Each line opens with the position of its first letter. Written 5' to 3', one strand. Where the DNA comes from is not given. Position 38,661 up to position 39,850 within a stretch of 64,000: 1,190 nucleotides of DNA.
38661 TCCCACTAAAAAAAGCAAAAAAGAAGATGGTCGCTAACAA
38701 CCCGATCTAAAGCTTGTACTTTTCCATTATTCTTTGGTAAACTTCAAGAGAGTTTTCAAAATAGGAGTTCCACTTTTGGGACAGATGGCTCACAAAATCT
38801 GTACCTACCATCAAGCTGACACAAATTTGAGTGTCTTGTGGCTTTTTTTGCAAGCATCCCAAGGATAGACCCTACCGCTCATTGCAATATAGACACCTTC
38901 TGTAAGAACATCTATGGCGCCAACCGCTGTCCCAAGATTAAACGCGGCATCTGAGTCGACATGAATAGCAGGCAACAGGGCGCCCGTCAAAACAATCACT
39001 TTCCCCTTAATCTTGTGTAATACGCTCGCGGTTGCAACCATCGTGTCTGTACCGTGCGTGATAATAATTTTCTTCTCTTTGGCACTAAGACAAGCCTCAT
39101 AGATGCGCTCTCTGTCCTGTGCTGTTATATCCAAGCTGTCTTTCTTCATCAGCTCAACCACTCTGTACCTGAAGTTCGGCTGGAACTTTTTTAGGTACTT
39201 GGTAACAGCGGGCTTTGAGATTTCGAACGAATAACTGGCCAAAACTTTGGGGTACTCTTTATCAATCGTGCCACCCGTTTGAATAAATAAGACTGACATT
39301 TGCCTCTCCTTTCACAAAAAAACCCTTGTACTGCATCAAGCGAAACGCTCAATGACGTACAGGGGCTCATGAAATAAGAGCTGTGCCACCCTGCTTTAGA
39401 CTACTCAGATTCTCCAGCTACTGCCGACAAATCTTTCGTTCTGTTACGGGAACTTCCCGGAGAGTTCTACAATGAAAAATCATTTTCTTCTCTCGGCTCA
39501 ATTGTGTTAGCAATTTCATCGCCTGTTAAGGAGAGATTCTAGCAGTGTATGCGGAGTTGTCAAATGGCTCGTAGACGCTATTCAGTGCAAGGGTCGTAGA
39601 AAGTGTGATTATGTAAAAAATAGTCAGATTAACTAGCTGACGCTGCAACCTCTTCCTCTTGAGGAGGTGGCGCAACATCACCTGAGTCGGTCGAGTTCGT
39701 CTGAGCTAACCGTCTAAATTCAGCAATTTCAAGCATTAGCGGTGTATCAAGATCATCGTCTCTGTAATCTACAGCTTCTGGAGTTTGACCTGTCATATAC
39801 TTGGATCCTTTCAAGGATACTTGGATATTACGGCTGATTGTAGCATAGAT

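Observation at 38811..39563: T-box riboswitch with its own promoter in front of a standalone asparaginase-N-domain gene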

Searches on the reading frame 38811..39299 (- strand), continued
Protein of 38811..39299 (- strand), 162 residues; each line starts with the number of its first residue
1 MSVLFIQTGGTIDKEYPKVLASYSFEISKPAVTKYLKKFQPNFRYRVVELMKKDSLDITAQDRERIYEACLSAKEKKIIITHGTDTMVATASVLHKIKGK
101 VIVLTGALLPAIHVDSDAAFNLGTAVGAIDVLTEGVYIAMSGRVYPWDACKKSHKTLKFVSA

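Call 66: find_encoding_contigs(protein=P0062, flank=10000, max_places=2)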
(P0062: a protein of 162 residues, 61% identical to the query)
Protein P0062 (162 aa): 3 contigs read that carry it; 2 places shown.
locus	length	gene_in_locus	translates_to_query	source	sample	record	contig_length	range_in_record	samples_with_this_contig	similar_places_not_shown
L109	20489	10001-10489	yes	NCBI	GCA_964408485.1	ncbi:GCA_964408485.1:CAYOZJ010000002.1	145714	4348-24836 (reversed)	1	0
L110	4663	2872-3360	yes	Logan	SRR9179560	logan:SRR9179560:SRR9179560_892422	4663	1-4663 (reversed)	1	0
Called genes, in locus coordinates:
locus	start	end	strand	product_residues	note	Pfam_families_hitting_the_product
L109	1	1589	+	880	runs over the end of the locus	PF13196:DUF4012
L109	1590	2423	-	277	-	-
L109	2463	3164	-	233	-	PF00730:HhH-GPD, PF00633:HHH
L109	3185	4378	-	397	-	PF00162:PGK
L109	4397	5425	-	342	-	PF00274:Glycolytic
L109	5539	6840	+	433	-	PF00486:Trans_reg_C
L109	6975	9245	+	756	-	PF00133:tRNA-synt_1, PF09334:tRNA-synt_1g, PF13603:tRNA-synt_1_2, PF08264:Anticodon_1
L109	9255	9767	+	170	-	-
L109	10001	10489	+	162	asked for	PF00710:Asparaginase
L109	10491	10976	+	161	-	PF04073:tRNA_edit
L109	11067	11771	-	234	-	PF01386:Ribosomal_L25p, PF14693:Ribosomal_TL5_C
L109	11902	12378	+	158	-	PF02075:RuvC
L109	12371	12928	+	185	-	PF02544:Steroid_dh (weak), PF04140:ICMT, PF04191:PEMT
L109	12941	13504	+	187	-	PF01330:RuvA_N, PF14520:HHH_5, PF07499:RuvA_C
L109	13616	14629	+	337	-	PF06068:TIP49 (weak), PF05496:RuvB_N, PF13191:AAA_16 (weak), PF00004:AAA, PF07728:AAA_5, PF13173:AAA_14 (weak), PF17864:AAA_lid_4, PF05491:WHD_RuvB, +3 more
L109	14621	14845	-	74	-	-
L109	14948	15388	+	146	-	-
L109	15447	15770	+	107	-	-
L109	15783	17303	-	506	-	PF05362:Lon_C (faint), PF13541:ChlI, PF00158:Sigma54_activat (faint), PF00493:MCM (weak), PF01078:Mg_chelatase, PF05496:RuvB_N (faint), PF07728:AAA_5, PF13335:Mg_chelatase_C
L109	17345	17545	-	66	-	-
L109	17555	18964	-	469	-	PF00206:Lyase_1, PF10397:ADSL_C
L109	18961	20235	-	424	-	PF00709:Adenylsucc_synt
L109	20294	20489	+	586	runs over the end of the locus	PF01807:Zn_ribbon_DnaG, PF08275:DNAG_N, PF01751:Toprim, PF13155:Toprim_2, PF13362:Toprim_3 (faint), PF13662:Toprim_4, PF10410:DnaB_bind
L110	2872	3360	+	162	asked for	PF00710:Asparaginase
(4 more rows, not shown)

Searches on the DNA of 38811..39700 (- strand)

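Call 4: search_rna_families(source=window, start=39200, end=39700, threshold=evalue, max_evalue=10, show_alignments=5)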
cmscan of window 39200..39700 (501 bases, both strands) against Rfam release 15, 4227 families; matches with E-value up to 10: 1.
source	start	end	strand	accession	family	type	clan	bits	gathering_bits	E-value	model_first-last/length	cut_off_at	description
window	39358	39528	-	RF00230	T-box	Cis-reg; leader;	-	29.8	93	7.3e-05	1-219/219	no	T-box leader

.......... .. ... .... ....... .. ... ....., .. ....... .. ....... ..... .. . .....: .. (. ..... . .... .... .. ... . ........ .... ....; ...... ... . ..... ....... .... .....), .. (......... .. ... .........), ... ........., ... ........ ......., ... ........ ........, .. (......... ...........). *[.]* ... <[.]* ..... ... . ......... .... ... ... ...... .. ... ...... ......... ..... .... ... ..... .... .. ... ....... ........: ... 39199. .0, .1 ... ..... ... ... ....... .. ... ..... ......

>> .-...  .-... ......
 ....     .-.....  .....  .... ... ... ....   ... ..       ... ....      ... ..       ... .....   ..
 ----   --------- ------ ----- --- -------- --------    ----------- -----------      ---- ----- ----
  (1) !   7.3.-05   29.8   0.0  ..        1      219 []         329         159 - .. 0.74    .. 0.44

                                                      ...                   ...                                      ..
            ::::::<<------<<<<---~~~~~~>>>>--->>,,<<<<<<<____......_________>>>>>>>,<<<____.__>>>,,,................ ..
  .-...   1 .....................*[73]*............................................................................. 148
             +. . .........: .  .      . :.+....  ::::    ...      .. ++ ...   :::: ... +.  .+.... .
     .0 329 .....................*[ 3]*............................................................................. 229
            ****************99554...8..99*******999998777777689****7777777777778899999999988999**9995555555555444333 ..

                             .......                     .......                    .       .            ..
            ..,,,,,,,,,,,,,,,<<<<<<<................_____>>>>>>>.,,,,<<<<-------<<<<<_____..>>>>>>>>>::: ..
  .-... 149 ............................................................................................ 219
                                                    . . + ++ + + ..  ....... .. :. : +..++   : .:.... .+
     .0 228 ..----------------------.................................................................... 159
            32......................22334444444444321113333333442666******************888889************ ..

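Call 53: search_rna_families(sources=[L085, L086, L087, L091, L098, L102, L103], threshold=evalue, max_evalue=0.1)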
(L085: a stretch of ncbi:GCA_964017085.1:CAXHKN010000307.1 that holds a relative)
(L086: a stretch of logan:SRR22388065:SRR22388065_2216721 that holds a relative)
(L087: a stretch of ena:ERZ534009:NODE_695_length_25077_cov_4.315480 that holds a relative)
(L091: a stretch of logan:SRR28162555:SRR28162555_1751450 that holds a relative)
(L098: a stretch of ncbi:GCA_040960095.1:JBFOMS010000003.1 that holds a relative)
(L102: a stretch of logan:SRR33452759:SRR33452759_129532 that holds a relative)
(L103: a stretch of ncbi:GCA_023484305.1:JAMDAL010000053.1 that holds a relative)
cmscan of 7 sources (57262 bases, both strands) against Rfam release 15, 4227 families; matches with E-value up to 0.1: 7.
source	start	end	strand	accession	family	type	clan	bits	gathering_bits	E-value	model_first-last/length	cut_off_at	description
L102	4238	4642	+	RF00023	tmRNA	Gene;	CL00001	95.8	47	3.7e-36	1-374/374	no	transfer-messenger RNA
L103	4777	4947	+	RF00230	T-box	Cis-reg; leader;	-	49.1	93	8.7e-08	1-219/219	no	T-box leader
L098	9792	9962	+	RF00230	T-box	Cis-reg; leader;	-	46.5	93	4.2e-07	1-219/219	no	T-box leader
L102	4717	4913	+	RF00230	T-box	Cis-reg; leader;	-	43.7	93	2.2e-06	1-219/219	no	T-box leader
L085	923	1094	+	RF00230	T-box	Cis-reg; leader;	-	39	93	3.5e-05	1-219/219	no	T-box leader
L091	2782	2941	+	RF00230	T-box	Cis-reg; leader;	-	36.8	93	0.00013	1-219/219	no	T-box leader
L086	373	541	+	RF00230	T-box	Cis-reg; leader;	-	35.9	93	0.00022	1-219/219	no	T-box leader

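Call 61: build_rna_model(alignment_id=A4, structure=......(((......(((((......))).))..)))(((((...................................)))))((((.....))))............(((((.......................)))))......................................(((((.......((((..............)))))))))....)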
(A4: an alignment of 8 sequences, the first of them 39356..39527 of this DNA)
Model R1 built from alignment A4 (8 sequences, 221 columns); structure: as given.
model positions 168; base pairs 31; branch points 4; effective number of sequences 1.89; information 0.59 bits per position. Calibrated on 0.2 Mb of random sequence (short: E-values are rough).
structure used (alignment columns):
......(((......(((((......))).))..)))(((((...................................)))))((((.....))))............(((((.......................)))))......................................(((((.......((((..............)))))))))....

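Call 62: search_with_rna_model(model_id=R1, source=window, filters=off, max_evalue=1)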
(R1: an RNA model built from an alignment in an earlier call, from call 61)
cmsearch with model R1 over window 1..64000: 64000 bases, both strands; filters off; matches with E-value up to 1: 1.
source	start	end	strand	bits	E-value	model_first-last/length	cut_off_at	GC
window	39356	39528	-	167.3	1.7e-43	1-168/168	no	0.45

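Call 64: search_with_rna_model(model_id=R1, sources=[L001, L002, L003, L004, L005, L006, L007, L008, L009, L010, L011, L012, L013, L014, L015, L016, L017, L018, L019, L020, L021, L022, L023, L024, L025, L026, L027, L028, L029, L030, L031, L032, L033, L034, L035, L036, L037, L038, L039, L040, L041, L042, L043, L044, L045, L046, L047, L048, L049, L050, L051, L052, L053, L054, L055, L056, L057, L058, L059, L060, L061, L062, L063, L064, L065, L066, L067, L068, L069, L070, L071, L072, L073, L074, L075, L076, L077, L078, L079, L080, L081, L082, L083, L084, L085, L086, L087, L091, L097, L098, L101, L102, L103, L105], max_evalue=1)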
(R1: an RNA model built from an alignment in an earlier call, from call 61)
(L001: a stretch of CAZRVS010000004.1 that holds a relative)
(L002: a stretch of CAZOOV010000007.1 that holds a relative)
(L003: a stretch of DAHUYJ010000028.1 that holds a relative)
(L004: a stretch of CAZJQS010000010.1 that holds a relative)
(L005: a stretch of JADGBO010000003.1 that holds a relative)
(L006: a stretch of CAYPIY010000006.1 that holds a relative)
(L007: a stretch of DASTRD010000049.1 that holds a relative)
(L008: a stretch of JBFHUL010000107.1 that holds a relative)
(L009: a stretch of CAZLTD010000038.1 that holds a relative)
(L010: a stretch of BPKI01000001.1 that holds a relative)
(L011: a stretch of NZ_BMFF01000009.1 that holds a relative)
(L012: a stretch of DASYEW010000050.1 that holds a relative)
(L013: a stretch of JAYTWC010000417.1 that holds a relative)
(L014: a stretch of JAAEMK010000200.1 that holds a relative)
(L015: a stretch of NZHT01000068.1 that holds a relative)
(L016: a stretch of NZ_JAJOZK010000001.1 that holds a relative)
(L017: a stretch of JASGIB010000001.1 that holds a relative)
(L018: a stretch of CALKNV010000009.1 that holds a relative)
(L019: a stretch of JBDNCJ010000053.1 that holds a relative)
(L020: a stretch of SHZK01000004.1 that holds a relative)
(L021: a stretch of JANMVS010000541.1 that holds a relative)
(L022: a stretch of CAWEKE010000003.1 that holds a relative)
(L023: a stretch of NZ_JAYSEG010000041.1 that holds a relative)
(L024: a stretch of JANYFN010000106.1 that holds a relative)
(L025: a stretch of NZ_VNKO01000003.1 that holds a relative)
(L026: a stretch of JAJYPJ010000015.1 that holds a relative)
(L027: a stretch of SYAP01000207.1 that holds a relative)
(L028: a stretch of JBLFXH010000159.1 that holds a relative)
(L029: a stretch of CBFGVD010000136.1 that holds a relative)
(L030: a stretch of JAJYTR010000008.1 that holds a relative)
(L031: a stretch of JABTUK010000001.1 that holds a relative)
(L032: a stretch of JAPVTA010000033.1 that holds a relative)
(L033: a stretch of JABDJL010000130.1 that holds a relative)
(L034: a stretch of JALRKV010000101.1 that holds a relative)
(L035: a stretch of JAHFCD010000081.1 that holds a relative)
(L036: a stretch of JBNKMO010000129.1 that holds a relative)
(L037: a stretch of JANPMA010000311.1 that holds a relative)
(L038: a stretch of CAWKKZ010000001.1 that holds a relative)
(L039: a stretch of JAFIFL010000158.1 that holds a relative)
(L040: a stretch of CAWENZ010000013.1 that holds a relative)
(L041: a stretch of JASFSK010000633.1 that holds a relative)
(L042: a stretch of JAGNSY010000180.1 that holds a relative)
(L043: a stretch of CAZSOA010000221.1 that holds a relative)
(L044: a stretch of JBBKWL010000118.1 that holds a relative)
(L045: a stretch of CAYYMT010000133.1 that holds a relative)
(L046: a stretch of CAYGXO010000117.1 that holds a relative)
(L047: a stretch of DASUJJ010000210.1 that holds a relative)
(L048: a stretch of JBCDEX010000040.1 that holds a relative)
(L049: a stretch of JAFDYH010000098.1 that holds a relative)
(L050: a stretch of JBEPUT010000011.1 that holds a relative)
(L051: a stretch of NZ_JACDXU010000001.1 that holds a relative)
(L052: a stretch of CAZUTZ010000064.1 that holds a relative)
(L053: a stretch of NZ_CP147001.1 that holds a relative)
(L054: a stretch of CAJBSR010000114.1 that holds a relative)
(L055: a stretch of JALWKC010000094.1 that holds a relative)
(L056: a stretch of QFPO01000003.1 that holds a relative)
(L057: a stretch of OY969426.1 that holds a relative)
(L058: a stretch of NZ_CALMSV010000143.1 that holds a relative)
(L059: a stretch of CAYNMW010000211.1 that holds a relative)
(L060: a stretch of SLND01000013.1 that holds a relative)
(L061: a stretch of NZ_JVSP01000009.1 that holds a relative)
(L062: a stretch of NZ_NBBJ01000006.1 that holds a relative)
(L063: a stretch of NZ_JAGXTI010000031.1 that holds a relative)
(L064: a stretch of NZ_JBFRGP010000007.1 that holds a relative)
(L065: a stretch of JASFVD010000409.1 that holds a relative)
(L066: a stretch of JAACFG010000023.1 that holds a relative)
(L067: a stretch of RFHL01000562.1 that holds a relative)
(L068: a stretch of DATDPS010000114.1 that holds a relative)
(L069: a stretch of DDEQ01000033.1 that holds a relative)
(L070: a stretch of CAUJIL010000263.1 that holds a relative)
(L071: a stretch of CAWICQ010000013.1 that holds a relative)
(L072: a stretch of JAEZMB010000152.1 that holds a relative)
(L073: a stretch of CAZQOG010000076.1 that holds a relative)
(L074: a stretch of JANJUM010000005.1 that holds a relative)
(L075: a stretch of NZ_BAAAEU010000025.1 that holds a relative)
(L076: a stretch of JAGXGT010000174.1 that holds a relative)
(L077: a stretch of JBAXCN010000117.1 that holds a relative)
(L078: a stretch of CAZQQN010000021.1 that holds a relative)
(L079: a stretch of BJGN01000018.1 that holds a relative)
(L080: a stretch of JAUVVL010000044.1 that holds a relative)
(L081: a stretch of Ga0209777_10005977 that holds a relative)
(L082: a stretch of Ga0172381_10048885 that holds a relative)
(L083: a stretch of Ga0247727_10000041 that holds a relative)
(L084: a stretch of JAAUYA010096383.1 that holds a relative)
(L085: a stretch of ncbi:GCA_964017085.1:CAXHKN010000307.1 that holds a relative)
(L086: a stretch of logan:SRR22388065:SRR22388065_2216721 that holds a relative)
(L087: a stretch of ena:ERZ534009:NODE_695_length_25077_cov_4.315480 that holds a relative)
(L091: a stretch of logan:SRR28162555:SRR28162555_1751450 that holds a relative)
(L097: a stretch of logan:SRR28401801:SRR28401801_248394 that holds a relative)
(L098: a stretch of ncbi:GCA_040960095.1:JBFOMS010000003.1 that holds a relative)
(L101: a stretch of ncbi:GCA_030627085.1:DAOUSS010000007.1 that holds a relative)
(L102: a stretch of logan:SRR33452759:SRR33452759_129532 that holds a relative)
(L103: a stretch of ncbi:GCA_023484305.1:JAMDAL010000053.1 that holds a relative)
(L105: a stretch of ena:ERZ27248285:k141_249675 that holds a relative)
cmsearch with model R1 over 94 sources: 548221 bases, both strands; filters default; matches with E-value up to 1: 7.
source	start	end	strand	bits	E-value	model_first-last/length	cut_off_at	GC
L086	373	543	+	168.6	6.5e-43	1-168/168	no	0.46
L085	923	1096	+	167.2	1.5e-42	1-168/168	no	0.48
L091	2782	2943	+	165.9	3.5e-42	1-168/168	no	0.51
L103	4777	4949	+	156.6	1e-39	1-168/168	no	0.42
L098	9792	9964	+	152.2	1.6e-38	1-168/168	no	0.5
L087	2798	2972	+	140.8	1.8e-35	1-168/168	no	0.44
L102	4717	4915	+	117.7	2.8e-29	1-168/168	no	0.48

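Call 67: search_with_rna_model(model_id=R1, sources=[L106, L107, L108, L109, L110, L099, L100, L104, L088, L089, L090, L092, L093, L094, L095, L096], max_evalue=1, show_alignments=3)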
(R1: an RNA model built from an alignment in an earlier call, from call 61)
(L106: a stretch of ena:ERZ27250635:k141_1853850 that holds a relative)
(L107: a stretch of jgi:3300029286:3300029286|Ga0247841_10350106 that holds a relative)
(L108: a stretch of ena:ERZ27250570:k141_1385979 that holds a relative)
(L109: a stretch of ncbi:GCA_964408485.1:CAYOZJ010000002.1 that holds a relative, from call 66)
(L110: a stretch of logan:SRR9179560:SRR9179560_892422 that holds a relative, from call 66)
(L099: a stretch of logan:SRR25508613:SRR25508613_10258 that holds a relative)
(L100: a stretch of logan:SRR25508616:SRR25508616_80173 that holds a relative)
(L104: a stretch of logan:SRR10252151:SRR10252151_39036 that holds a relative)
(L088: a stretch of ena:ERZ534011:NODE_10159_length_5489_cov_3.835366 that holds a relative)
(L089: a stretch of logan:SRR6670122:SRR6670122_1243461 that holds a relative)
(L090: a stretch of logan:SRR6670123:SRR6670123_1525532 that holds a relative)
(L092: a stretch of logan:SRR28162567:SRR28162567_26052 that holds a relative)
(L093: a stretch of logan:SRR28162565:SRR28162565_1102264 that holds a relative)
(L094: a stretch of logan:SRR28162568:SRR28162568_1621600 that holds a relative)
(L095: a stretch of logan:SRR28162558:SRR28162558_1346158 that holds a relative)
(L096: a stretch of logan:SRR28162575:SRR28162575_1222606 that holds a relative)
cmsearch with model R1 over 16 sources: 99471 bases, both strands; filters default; matches with E-value up to 1: 16.
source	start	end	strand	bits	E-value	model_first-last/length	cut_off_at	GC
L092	634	795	+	165.9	6.3e-43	1-168/168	no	0.51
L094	1247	1408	+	165.9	6.3e-43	1-168/168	no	0.51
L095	1159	1320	+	165.9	6.3e-43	1-168/168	no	0.51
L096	1731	1892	+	165.9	6.3e-43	1-168/168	no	0.51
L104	4195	4367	+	156.6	1.9e-40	1-168/168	no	0.42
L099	9792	9964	+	152.2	2.9e-39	1-168/168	no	0.5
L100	9792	9964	+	152.2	2.9e-39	1-168/168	no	0.5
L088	2798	2972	+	140.8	3.3e-36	1-168/168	no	0.44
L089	1229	1403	+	140.8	3.3e-36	1-168/168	no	0.44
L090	219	393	+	140.8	3.3e-36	1-168/168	no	0.44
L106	72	253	+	128.7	5.8e-33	1-168/168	no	0.49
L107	71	252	+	128.7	5.8e-33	1-168/168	no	0.49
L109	9802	9966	+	110.2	5e-28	1-168/168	no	0.47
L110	2673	2837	+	110.2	5e-28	1-168/168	no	0.47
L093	1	111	+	109.2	9.6e-28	55-168/168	5'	0.5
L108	1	45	+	24.7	4.1e-05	130-168/168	5'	0.49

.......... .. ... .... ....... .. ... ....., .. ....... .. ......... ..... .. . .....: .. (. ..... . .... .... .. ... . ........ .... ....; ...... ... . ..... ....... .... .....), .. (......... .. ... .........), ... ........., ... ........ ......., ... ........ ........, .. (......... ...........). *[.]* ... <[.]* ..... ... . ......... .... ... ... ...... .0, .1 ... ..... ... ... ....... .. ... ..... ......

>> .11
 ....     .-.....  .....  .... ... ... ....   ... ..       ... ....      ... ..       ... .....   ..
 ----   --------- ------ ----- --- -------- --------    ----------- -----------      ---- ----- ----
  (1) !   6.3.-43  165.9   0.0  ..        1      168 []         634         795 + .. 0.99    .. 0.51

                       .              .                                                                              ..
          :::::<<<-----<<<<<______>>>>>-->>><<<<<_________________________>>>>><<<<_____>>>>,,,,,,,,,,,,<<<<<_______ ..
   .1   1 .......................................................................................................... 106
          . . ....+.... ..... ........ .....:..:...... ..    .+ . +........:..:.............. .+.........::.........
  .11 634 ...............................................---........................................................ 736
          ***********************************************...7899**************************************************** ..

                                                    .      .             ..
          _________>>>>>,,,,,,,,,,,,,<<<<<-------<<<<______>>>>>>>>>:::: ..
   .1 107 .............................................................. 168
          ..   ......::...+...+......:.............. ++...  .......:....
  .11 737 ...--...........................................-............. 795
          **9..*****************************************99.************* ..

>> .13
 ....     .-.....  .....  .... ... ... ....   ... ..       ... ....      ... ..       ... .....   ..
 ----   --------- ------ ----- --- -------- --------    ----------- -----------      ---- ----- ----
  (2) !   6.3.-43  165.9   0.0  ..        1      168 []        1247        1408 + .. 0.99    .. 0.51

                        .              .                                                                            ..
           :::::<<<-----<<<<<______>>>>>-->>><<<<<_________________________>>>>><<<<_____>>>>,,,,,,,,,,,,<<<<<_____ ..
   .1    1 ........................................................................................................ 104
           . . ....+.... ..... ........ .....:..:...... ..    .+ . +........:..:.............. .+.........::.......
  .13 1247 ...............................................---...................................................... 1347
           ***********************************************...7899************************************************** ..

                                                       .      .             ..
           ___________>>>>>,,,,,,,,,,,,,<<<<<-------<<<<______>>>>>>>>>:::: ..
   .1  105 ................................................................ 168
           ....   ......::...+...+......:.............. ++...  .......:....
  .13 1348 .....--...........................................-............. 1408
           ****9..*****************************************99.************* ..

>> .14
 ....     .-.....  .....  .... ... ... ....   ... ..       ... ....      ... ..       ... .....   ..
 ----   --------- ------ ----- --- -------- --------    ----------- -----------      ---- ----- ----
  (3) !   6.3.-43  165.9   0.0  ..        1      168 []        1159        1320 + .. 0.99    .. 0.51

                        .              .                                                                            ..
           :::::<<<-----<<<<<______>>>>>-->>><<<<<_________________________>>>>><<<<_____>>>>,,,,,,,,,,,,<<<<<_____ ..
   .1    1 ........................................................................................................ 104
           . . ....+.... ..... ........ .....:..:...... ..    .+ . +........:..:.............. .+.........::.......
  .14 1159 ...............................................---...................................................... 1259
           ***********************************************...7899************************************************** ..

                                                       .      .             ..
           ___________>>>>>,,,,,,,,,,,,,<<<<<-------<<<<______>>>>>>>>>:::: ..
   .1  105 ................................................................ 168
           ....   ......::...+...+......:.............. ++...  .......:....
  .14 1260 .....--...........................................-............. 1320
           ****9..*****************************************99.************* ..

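Call 80: search_with_rna_model(model_id=R1, sources=[window, L085, L086, L087, L091, L098, L102, L103, L106, L109], max_evalue=0.00001, make_alignment=true)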
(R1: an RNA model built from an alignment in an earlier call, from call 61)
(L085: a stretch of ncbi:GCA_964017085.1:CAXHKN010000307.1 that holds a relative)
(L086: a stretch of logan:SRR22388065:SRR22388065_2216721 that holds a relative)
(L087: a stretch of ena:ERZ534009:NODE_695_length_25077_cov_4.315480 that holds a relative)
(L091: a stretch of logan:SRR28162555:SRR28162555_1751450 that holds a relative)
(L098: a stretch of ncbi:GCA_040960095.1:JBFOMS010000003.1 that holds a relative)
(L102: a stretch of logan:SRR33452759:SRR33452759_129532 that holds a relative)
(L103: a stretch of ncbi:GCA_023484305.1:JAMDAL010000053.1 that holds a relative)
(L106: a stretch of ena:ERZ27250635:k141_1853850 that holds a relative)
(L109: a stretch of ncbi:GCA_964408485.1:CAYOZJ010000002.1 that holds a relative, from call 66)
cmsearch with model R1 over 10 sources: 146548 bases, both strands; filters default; matches with E-value up to 0.00001: 10.
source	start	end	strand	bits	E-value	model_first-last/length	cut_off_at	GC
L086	373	543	+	168.6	1.7e-43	1-168/168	no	0.46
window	39356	39528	-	167.3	3.8e-43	1-168/168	no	0.45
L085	923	1096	+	167.2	4e-43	1-168/168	no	0.48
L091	2782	2943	+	165.9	9.2e-43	1-168/168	no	0.51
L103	4777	4949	+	156.6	2.8e-40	1-168/168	no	0.42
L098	9792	9964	+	152.2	4.3e-39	1-168/168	no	0.5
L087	2798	2972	+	140.8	4.8e-36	1-168/168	no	0.44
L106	72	253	+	128.7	8.5e-33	1-168/168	no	0.49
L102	4717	4915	+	117.7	7.4e-30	1-168/168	no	0.48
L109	9802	9966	+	110.2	7.4e-28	1-168/168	no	0.47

Alignment A6: 10 matches aligned to the model, 223 columns, each read 5' to 3' on its own strand. Consensus structure (alignment columns), stored with it:
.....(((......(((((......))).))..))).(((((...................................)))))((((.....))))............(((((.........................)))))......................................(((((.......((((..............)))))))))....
